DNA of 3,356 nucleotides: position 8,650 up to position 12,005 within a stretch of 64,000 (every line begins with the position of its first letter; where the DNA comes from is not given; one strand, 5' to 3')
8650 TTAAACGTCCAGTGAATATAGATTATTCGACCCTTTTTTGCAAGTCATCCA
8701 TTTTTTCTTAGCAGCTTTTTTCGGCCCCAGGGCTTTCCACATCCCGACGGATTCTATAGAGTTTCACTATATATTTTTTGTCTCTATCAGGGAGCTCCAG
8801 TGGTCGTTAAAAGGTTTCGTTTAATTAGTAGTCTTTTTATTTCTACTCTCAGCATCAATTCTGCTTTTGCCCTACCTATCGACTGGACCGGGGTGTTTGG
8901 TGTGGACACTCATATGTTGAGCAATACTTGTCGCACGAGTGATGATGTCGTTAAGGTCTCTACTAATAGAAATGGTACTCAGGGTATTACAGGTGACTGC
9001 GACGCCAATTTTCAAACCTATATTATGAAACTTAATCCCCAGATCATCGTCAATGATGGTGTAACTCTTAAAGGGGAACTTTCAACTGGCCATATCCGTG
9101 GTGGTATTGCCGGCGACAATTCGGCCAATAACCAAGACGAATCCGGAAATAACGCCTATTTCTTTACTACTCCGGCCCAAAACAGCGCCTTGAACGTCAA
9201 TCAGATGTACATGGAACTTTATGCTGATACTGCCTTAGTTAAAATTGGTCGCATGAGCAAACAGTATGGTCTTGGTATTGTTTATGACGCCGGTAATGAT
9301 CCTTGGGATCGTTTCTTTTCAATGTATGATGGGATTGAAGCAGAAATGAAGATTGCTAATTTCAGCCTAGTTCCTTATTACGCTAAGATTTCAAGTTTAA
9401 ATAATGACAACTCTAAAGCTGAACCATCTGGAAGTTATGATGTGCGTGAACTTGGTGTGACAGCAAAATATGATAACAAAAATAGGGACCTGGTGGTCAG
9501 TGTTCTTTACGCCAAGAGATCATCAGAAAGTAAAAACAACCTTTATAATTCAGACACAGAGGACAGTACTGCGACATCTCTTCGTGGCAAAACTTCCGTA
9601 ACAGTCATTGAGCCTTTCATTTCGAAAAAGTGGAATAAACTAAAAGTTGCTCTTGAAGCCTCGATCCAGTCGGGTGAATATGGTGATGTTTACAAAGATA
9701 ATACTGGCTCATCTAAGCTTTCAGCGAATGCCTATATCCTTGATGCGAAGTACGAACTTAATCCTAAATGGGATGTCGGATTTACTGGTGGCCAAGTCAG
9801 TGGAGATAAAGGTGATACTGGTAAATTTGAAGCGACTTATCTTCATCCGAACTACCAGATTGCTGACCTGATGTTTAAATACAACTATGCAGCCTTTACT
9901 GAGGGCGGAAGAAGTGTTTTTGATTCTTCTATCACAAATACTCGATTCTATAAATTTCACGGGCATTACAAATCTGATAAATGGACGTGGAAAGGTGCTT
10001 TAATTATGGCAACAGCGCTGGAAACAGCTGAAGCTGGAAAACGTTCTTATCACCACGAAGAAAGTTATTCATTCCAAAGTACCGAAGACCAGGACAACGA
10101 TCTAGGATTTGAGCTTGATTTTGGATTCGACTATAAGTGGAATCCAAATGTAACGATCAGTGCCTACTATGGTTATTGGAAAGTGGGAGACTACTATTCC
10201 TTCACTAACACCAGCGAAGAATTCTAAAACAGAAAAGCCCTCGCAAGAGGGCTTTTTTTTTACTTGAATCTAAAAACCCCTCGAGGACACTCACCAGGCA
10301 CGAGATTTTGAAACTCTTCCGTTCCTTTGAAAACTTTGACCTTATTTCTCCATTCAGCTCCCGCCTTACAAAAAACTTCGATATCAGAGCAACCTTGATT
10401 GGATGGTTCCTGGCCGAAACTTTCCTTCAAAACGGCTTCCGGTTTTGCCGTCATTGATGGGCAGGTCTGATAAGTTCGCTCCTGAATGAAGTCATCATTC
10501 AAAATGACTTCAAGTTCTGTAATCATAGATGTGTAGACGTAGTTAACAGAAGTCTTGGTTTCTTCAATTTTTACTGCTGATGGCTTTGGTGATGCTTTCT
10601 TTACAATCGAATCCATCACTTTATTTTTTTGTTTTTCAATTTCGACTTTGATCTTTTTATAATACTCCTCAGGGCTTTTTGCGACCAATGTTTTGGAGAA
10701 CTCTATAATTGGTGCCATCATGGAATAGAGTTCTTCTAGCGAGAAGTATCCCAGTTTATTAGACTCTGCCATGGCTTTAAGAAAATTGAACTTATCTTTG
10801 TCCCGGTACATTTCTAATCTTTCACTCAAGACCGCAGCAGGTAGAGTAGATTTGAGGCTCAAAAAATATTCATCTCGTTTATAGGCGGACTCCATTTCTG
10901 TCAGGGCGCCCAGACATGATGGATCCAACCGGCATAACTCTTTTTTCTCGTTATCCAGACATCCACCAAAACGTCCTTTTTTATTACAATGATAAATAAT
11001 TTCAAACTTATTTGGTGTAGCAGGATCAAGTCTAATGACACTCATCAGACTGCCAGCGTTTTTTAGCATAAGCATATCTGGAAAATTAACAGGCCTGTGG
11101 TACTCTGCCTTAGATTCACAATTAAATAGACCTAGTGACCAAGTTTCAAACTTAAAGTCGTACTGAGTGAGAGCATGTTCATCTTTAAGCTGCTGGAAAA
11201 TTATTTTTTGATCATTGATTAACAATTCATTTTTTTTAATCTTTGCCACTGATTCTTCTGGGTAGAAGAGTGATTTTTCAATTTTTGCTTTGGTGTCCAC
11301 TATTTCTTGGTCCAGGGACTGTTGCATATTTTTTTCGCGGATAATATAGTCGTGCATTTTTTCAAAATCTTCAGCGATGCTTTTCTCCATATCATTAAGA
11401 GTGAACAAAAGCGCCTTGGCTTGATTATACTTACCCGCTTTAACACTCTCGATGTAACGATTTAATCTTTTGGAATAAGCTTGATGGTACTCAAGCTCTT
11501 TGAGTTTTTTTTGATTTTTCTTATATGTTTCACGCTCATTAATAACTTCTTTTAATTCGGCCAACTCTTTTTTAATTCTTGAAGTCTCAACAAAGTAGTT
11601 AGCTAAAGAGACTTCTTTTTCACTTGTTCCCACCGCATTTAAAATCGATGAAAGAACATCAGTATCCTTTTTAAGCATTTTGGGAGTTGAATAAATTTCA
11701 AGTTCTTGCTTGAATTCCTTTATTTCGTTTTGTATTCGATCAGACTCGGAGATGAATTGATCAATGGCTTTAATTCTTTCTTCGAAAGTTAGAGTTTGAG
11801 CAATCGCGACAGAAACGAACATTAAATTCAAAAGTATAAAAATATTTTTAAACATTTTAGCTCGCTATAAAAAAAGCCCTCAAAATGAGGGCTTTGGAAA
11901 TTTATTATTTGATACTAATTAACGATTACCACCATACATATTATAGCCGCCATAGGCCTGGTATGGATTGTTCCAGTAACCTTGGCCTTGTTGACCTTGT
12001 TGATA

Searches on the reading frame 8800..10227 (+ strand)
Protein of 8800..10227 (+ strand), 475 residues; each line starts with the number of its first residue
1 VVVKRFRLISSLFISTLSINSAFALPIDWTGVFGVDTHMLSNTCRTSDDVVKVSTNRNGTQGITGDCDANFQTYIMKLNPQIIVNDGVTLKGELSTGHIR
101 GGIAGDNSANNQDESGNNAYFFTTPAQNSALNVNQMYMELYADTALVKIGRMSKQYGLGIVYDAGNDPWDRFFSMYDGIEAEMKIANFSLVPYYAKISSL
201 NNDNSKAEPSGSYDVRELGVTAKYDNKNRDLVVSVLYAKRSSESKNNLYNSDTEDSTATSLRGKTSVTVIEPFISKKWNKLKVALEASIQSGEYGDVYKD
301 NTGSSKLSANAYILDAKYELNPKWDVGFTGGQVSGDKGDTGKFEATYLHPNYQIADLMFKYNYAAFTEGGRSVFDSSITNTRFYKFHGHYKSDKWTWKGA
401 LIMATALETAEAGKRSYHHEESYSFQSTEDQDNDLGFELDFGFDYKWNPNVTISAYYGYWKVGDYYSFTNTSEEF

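Call 4: search_protein_families(library=pfam, proteins=[window:8800-10227:+], max_evalue=1)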
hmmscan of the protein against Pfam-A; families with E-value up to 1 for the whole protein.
window:8800-10227:+ (475 aa): 1 family
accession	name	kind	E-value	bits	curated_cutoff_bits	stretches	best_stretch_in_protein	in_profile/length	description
PF13372.12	Alginate_exp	-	3.4e-05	23.2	25.2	1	225-467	153-382/395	Alginate export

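Call 6: search_protein_families(library=ncbifam, proteins=[window:8800-10227:+], max_evalue=1)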
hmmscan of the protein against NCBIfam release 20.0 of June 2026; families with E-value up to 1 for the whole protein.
window:8800-10227:+ (475 aa): 1 family
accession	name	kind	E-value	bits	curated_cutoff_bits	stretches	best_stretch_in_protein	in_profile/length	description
TIGR04551.1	TIGR04551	subfamily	3.2e-08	32.9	300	2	123-173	114-164/519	TIGR04551 family protein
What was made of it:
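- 8800..10227 (+): Outer-membrane beta-barrel gene (475 aa), the conserved convergent neighbour. Listed as context and a candidate partner only. Sub-threshold matches to Alginate_exp and TIGR04551 (calls 4, 6).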

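Call 53: search_solved_structures(query=window:8800-10227:+, max_evalue=1)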
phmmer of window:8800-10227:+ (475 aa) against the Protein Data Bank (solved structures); distinct sequences matched with E-value up to 1: 0.

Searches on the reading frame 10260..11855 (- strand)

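Call 4: search_protein_families(library=pfam, proteins=[window:10260-11855:-], max_evalue=1)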
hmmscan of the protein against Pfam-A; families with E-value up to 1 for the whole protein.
window:10260-11855:- (531 aa): 3 families
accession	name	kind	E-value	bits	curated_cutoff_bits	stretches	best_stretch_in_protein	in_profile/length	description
PF05960.17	DUF885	-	0.029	14.4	32.4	1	83-206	20-141/532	Bacterial protein of unknown function (DUF885)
PF08934.15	Rb_C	-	0.099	12.9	21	1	16-99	61-139/152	Rb C-terminal domain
PF04787.17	Pox_H7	-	0.24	12.3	28.2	0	15-63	78-129/143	Late protein H7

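Call 6: search_protein_families(library=ncbifam, proteins=[window:10260-11855:-], max_evalue=1)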
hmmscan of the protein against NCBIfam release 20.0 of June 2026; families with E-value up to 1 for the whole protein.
window:10260-11855:- (531 aa): 1 family
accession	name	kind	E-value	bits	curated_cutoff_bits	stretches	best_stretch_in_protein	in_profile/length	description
NF045780.1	TrlF_fam_ATP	equivalog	0.99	8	350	1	23-245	520-744/944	TrlF family AAA-like ATPase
